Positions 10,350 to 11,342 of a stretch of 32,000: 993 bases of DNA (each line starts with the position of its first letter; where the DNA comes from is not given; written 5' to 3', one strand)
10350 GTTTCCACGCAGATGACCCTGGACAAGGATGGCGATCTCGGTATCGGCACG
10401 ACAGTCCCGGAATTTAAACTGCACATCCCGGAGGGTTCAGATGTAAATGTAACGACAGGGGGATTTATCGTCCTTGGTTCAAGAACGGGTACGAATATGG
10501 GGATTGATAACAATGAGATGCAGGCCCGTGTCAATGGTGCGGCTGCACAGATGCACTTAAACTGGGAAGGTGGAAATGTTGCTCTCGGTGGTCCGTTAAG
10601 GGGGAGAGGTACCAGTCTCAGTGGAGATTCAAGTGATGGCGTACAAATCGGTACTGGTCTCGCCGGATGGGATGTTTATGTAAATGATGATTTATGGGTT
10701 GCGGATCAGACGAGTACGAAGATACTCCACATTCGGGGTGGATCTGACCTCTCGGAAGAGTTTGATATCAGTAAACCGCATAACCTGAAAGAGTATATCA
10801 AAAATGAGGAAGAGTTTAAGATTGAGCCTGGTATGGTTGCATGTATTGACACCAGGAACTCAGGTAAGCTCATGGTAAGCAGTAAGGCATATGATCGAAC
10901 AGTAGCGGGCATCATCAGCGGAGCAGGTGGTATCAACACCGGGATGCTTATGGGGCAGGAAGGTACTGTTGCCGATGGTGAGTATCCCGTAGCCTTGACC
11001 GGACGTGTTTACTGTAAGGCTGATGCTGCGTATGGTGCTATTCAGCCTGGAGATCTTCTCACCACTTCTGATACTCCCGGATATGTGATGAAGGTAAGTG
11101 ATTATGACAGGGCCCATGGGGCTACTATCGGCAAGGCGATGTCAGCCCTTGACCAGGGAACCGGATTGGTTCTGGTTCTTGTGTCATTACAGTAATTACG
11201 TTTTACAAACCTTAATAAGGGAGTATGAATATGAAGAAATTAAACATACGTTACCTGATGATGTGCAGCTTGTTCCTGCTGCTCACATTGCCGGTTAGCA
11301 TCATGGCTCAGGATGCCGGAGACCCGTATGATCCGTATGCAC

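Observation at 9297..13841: Secreted three-gene module: collagen-repeat fibre protein, pro-astacin and trypsin-fold protease, possibly a bacterial 'procollagen plus processing protease' unit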

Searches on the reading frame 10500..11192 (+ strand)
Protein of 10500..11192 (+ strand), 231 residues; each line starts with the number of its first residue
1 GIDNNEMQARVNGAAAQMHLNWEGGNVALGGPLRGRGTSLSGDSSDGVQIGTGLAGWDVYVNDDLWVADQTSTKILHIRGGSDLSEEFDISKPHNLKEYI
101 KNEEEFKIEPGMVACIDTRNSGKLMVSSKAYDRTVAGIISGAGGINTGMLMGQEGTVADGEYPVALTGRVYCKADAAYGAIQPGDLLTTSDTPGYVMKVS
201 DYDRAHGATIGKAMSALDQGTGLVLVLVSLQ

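Call 26: search_solved_structures(query=window:10566-11192:+, max_evalue=10, show_alignments=2)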
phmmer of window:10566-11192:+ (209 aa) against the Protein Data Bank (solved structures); distinct sequences matched with E-value up to 10: 3.
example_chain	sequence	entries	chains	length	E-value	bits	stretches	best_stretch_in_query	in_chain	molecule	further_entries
3tv0_A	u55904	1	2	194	0.78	12.6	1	79-141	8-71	Dynactin subunit 6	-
9b7j_M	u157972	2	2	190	0.88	12.4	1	79-141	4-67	Dynactin subunit 6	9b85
30dr_U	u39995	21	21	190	1.6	11.6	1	79-131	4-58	Dynactin 6 | DYNACTIN 5 | Dynactin subunit 6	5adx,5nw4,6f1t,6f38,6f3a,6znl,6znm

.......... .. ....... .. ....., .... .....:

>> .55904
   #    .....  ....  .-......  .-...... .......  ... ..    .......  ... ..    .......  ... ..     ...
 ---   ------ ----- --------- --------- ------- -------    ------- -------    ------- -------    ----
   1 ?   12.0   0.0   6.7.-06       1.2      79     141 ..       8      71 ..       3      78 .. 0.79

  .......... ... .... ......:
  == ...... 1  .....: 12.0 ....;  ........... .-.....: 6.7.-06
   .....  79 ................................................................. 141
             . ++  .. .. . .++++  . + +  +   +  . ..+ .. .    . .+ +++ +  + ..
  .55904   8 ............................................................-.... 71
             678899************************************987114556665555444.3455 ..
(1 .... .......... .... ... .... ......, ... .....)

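Call 29: find_homologous_proteins(query=window:10569-11192:+, max_evalue=0.00001)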
Query window:10569-11192:+ (208 aa): 2326 proteins with E <= 0.00001 among 2832 candidates; the best 120 are listed.
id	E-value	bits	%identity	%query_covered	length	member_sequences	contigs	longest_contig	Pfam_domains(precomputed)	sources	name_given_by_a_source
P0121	4.0e-122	423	91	100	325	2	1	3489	-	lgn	-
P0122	5.7e-81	289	74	88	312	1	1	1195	-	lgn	-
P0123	9.4e-77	275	79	80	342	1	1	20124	-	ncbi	-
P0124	6.6e-76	273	80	77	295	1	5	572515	-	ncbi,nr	ncbi:MAG: hypothetical protein D8M57_00395 [Candidatus Scalindua sp. AMX11]|nr:MAG: hypothetical pro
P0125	9.5e-75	269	80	77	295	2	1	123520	-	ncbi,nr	ncbi:MAG: hypothetical protein SCALA701_10020 [Candidatus Scalindua sp.]|nr:MAG: hypothetical protei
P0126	4.1e-74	267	76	81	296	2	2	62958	-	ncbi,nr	ncbi:MAG: hypothetical protein SCALA701_26650 [Candidatus Scalindua sp.]|nr:MAG: hypothetical protei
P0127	7.1e-73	263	74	81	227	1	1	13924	-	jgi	jgi:hypothetical protein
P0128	7.2e-72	259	74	81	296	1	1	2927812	-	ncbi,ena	-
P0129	8.4e-71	256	75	77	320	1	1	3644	-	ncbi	-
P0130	2.5e-70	254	75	76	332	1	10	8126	-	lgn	-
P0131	2.6e-70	254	65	93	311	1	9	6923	-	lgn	-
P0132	4.8e-69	250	73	77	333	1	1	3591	-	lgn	-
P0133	3.9e-65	237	62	89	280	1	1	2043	-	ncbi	-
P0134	2.9e-61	225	66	77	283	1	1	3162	-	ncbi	-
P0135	3.1e-61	225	63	82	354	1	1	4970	-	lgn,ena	-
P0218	2.7e-51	192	62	76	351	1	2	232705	-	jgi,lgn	jgi:hypothetical protein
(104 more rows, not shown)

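Call 32: find_encoding_contigs(protein=P0124, flank=6000, max_places=2)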
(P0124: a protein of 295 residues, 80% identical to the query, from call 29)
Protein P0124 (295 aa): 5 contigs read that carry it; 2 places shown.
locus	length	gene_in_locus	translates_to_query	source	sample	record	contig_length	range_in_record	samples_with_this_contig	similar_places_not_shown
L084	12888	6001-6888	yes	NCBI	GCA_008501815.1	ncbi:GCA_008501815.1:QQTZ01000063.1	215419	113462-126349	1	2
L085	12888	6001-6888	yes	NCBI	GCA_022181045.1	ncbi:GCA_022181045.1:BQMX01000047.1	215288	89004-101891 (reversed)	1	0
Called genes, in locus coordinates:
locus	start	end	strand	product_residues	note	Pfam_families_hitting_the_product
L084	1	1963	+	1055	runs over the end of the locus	PF00629:MAM (faint), PF02012:BNR (faint), PF13088:BNR_2 (weak), PF15892:BNR_4 (faint), PF21471:Reelin_subrepeat-B (faint), PF23044:SH3-C_UBE2O (faint), PF24316:Tli3 (faint), PF13088:BNR_2, +1 more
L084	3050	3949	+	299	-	-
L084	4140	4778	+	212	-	-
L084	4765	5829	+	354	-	PF18884:TSP3_bac (faint)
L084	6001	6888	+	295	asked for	-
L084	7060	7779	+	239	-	PF00149:Metallophos, PF12850:Metallophos_2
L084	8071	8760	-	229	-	PF04367:DUF502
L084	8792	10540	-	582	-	PF02401:LYTB, PF01040:UbiA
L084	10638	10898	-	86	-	-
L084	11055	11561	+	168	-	PF00881:Nitroreductase, PF14512:TM1586_NiRdase (weak), PF00881:Nitroreductase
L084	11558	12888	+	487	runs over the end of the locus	PF02310:B12-binding, PF04055:Radical_SAM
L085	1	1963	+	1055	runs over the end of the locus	PF00629:MAM (faint), PF02012:BNR (faint), PF13088:BNR_2 (weak), PF15892:BNR_4 (faint), PF21471:Reelin_subrepeat-B (faint), PF23044:SH3-C_UBE2O (faint), PF24316:Tli3 (faint), PF13088:BNR_2, +1 more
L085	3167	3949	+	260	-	-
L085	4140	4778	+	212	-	-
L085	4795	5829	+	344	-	PF18884:TSP3_bac (faint)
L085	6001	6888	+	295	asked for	-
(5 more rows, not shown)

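Call 33: find_encoding_contigs(protein=P0218, flank=6000, max_places=2)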
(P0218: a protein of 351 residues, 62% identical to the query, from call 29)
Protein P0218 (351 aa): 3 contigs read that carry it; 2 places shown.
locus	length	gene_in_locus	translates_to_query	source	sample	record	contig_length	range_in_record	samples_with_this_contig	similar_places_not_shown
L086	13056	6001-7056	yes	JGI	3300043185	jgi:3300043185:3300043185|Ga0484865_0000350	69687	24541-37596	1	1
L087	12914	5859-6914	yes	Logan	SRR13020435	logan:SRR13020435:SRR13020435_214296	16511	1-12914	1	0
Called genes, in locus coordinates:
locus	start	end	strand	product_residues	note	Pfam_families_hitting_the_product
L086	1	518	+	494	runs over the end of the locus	-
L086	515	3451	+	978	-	-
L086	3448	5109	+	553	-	PF13884:Peptidase_S74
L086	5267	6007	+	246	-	-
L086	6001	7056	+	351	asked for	-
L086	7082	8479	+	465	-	PF13365:Trypsin_2 (weak)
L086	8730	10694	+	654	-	PF13884:Peptidase_S74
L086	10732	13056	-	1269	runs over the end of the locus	PF13583:Reprolysin_4 (weak), PF13688:Reprolysin_5, PF13574:Reprolysin_2 (weak), PF13582:Reprolysin_3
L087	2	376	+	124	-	?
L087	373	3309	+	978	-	-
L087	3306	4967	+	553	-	PF13884:Peptidase_S74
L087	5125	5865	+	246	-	-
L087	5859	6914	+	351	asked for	-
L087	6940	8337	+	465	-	PF13365:Trypsin_2 (weak)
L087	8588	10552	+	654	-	PF13884:Peptidase_S74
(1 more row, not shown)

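Call 34: find_related_loci(query=A2, collection=viral_contigs, flank=6000)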
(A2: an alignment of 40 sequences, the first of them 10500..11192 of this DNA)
Query A2 (231 aa) in viral_contigs; peptide patterns used: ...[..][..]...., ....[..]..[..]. (x = any residue, [..] = any of these).
80 stretches matched a pattern; 1 encode a relative of the query (tblastn E <= 1e-3); 1 distinct loci.
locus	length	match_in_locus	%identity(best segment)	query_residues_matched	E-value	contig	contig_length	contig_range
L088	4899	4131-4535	42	82-231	1e-32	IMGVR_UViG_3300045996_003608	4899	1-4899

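Call 36: find_related_loci(query=A2, collection=metagenome_contigs, flank=6000)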
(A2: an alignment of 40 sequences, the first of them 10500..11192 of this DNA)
Query A2 (231 aa) in metagenome_contigs; peptide patterns used: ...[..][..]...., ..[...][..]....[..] (x = any residue, [..] = any of these).
600 stretches matched a pattern (row limit reached: there are more); 488 encode a relative of the query (tblastn E <= 1e-3); the best 80 are kept; 80 distinct loci.
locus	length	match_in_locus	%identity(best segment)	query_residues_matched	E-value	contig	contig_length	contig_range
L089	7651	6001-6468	65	65-231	2e-61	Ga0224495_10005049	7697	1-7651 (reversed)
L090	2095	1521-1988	65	65-231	1e-62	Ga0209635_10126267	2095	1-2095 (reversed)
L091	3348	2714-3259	59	47-231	7e-61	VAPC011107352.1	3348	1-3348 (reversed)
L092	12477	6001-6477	62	70-231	4e-60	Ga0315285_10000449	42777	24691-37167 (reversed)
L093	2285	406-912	62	48-231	2e-60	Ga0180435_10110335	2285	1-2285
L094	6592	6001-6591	48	2-225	3e-58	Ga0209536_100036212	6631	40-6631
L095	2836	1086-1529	60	73-231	2e-58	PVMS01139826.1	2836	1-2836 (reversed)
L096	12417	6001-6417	63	75-222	2e-57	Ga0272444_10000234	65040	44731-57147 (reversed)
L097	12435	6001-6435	61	64-220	5e-57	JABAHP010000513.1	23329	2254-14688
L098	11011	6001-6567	49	2-231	5e-57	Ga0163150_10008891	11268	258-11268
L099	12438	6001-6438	62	74-231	1e-56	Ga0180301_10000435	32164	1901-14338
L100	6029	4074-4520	61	72-231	8e-57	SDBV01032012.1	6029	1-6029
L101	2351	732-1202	63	66-231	3e-57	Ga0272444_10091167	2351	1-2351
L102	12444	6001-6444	58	61-222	2e-56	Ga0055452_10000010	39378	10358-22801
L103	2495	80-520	60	65-222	1e-56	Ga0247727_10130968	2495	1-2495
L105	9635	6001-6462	64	67-231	4e-56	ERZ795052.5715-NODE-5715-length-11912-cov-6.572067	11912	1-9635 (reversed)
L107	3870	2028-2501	63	71-231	7e-56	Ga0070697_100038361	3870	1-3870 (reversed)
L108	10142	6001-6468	61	61-231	6e-56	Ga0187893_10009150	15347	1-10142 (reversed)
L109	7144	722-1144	61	71-222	2e-55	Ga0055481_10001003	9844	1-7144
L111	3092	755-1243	55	65-231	1e-55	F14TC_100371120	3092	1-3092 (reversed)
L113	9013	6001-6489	56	65-231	4e-55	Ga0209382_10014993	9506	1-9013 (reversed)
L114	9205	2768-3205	58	74-231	3e-55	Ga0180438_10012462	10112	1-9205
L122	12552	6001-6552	55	65-231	6e-54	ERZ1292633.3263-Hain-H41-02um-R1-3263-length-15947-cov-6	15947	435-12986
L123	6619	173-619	60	70-231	8e-54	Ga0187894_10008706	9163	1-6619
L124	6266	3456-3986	56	64-231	4e-54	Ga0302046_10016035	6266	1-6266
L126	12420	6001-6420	62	81-231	5e-54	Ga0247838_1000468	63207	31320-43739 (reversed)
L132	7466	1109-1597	59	65-231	3e-53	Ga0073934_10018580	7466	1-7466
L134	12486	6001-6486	60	64-231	5e-53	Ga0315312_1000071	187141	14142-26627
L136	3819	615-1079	60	68-231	5e-53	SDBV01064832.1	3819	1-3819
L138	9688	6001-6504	54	62-231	9e-53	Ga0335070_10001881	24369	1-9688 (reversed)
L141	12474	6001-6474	57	59-231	5e-52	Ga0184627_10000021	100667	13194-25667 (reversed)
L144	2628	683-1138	56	70-231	6e-52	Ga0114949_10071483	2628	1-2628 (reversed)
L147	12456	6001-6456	60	70-231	2e-51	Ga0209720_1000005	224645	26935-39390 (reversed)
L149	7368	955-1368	61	73-220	2e-51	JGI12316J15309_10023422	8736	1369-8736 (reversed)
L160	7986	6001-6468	55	64-231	1e-49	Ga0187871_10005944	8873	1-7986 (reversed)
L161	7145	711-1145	62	76-231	2e-49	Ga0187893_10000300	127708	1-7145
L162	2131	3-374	69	108-231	1e-49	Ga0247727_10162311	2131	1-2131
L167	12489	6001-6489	56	65-231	6e-49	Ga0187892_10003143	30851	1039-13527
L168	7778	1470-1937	56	65-231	1e-48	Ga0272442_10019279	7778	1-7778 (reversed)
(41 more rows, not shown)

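Call 38: predict_structure(alignment_id=A2)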
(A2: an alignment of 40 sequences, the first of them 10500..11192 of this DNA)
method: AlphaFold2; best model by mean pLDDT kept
length: 231 residues; sequences in the alignment: 40
mean_pLDDT: 78.9   pTM: 0.73
mean pLDDT of the five models: 78.9, 76.5, 71.6, 71.0, 68.3
residues with pLDDT >= 90: 100; 70-90: 48; 50-70: 77; < 50: 6
segments of 3 or more residues with pLDDT < 50: none
pLDDT, mean of each block of 10 residues (from residue 1): 52 59 58 55 61 54 67 72 82 74 80 94 93 95 78 72 91 97 98 97 95 98 94 64
secondary structure, 60 per line:
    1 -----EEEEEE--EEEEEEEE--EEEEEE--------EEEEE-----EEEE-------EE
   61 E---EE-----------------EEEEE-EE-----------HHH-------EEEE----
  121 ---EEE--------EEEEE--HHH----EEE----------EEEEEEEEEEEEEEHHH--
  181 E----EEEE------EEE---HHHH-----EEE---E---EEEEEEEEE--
elements in order: E6-11 E14-21 E24-29 E38-42 E48-51 E59-61 E84-88 E113-116 E124-126 E135-139 E149-151 E162-175 E186-189 E196-198 H202-205 E211-213 E221-229

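Call 42: fold_search(model_id=the predicted structure, library=pdb)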
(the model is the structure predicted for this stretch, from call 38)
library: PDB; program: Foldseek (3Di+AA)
matches with E <= 10: 116; with E <= 0.001: 1
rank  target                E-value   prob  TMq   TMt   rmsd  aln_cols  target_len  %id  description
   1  8hdt_G                5.7e-04  1.00  0.35  0.46  10.7       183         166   13  Cyanophage Pam3 capsid asymmetric unit (released 2023-01-18)
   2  3suc                  1.8e-03  1.00  0.43  0.15   7.2       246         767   13  Crystal structure of the pre-mature bacteriophage phi29 gene product 12 (released 2011-08-03)
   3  6qyy_A                5.2e-03  1.00  0.30  0.54   6.7       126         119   13  The crystal structure of head fiber gp8.5 N base in bacteriophage phi29 (released 2019-06-12)
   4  6qyy_B                5.8e-03  1.00  0.28  0.50   7.7       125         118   14  The crystal structure of head fiber gp8.5 N base in bacteriophage phi29 (released 2019-06-12)
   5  8qsy_JI               6.9e-03  1.00  0.34  0.54   4.8       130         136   15  Portal capsid interface of full Haloferax tailed virus 1. (released 2024-10-23)
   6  6qvk_1f               1.1e-02  1.00  0.30  0.25   6.8       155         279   12  The cryo-EM structure of bacteriophage phi29 prohead (released 2019-06-12)
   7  8qsy_MJ               1.1e-02  1.00  0.33  0.54   4.7       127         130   15  Portal capsid interface of full Haloferax tailed virus 1. (released 2024-10-23)
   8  7kmx_a                1.2e-02  0.97  0.26  0.36   8.2       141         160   14  The capsid of Myoviridae Phage XM1 (released 2021-11-10)
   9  9kzj_H                1.2e-02  1.00  0.32  0.47   8.1       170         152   18  Cryo-EM structure of bacteriophage T1 capsid (released 2025-03-12)
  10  8pkh_DU               1.5e-02  0.99  0.32  0.45   9.9       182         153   17  Borrelia bacteriophage BB1 procapsid, fivefold-symmetrized outer shell (released 2023-07-12)
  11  6qvk_1e               1.7e-02  1.00  0.29  0.25   7.0       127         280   15  The cryo-EM structure of bacteriophage phi29 prohead (released 2019-06-12)
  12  8qsy_JJ               2.0e-02  1.00  0.33  0.55   4.8       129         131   15  Portal capsid interface of full Haloferax tailed virus 1. (released 2024-10-23)
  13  8qsy_LJ               2.4e-02  1.00  0.30  0.50   5.7       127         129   16  Portal capsid interface of full Haloferax tailed virus 1. (released 2024-10-23)
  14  5wk1_K                2.4e-02  0.99  0.33  0.48   6.0       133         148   15  Structure of the major capsid protein and the capsid stabilizing protein of the marine siphovirus TW1 (released 2018-01-17)
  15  8pkh_DY               2.4e-02  0.98  0.33  0.47   9.9       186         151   17  Borrelia bacteriophage BB1 procapsid, fivefold-symmetrized outer shell (released 2023-07-12)
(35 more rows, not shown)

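Call 44: search_protein_families(library=pfam, proteins=[L092:6508-8043:+, L103:608-2326:+, L105:6490-7902:+, L108:6468-7487:+, L122:6569-7681:+, L132:1611-3152:+, L100:4544-6007:+, L109:1184-2821:+, L096:6450-8108:+, L114:3225-4850:+], max_evalue=0.01)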
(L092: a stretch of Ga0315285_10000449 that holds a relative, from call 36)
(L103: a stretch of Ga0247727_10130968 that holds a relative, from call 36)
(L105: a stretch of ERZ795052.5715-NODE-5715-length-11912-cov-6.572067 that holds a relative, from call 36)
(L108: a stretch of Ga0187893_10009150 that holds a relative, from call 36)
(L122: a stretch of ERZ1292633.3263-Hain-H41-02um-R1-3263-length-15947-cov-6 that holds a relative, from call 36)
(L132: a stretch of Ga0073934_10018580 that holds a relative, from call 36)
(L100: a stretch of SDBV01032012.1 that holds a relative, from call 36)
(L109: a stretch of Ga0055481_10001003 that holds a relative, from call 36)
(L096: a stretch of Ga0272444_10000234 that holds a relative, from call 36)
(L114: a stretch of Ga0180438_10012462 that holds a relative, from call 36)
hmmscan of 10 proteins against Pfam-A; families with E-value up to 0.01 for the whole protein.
L092:6508-8043:+ (512 aa): 3 families
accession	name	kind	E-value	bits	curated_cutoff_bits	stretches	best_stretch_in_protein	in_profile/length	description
PF13365.12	Trypsin_2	-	5.2e-10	40.7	27.6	1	229-393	1-143/144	Trypsin-like peptidase domain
PF00089.32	Trypsin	-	0.0013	19.1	20.6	1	218-404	15-203/220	Trypsin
PF00949.27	Peptidase_S7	-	0.0054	17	20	1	376-396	94-114/131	Peptidase S7, Flavivirus NS3 serine protease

L103:608-2326:+ (573 aa): 1 family
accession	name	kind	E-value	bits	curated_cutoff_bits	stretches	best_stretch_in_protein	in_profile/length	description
PF13365.12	Trypsin_2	-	0.00099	20.3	27.6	1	300-464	1-143/144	Trypsin-like peptidase domain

L105:6490-7902:+ (471 aa): 4 families
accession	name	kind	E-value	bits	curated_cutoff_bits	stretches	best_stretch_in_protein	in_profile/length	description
PF05572.19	Peptidase_M43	-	1.6e-06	28.6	23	1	168-254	69-146/152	Pregnancy-associated plasma protein-A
PF13688.12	Reprolysin_5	-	0.0013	19.5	27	1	128-194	82-170/196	Metallo-peptidase family M12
PF13582.12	Reprolysin_3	-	0.004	18.1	22.4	1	125-184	75-123/123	Metallo-peptidase family M12B Reprolysin-like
PF01400.30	Astacin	-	0.008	16.3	22.5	0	138-187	48-98/189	Astacin (Peptidase family M12A)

L108:6468-7487:+ (340 aa): 2 families
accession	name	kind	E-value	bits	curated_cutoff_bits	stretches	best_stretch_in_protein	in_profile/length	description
PF05572.19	Peptidase_M43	-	5.1e-08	33.4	23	1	160-254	70-149/152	Pregnancy-associated plasma protein-A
PF13688.12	Reprolysin_5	-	0.009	16.7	27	0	136-182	119-169/196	Metallo-peptidase family M12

L122:6569-7681:+ (371 aa): 2 families
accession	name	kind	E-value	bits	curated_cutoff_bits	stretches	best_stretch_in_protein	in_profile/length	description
PF13688.12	Reprolysin_5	-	0.0034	18.1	27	0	140-208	109-172/196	Metallo-peptidase family M12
PF13574.12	Reprolysin_2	-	0.0034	17.7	27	1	134-199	95-150/195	Metallo-peptidase family M12B Reprolysin-like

L132:1611-3152:+ (514 aa): 1 family
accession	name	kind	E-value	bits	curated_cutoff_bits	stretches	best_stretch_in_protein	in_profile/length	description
PF13365.12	Trypsin_2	-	0.00088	20.5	27.6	1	262-402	12-143/144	Trypsin-like peptidase domain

L100:4544-6007:+ (488 aa): 0 families

L109:1184-2821:+ (546 aa): 1 family
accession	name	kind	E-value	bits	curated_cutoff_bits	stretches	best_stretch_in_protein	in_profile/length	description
PF13365.12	Trypsin_2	-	8.1e-06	27.1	27.6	1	270-430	2-143/144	Trypsin-like peptidase domain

L096:6450-8108:+ (553 aa): 2 families
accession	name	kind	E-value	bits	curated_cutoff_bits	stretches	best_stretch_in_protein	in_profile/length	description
PF01640.23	Peptidase_C10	-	3.6e-35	122.4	26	2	324-461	54-194/194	Peptidase C10 family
PF13734.11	Inhibitor_I69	-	0.0016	19.3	25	0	80-129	42-94/98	Spi protease inhibitor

L114:3225-4850:+ (542 aa): 3 families
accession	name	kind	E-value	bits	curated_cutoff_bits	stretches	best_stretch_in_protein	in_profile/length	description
PF01640.23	Peptidase_C10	-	2.9e-36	126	26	2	314-450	51-189/194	Peptidase C10 family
PF13529.12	Peptidase_C39_2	-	0.0013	19.8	24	0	353-444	51-140/143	Peptidase_C39 like family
PF13734.11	Inhibitor_I69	-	0.0066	17.3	25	0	49-115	18-87/98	Spi protease inhibitor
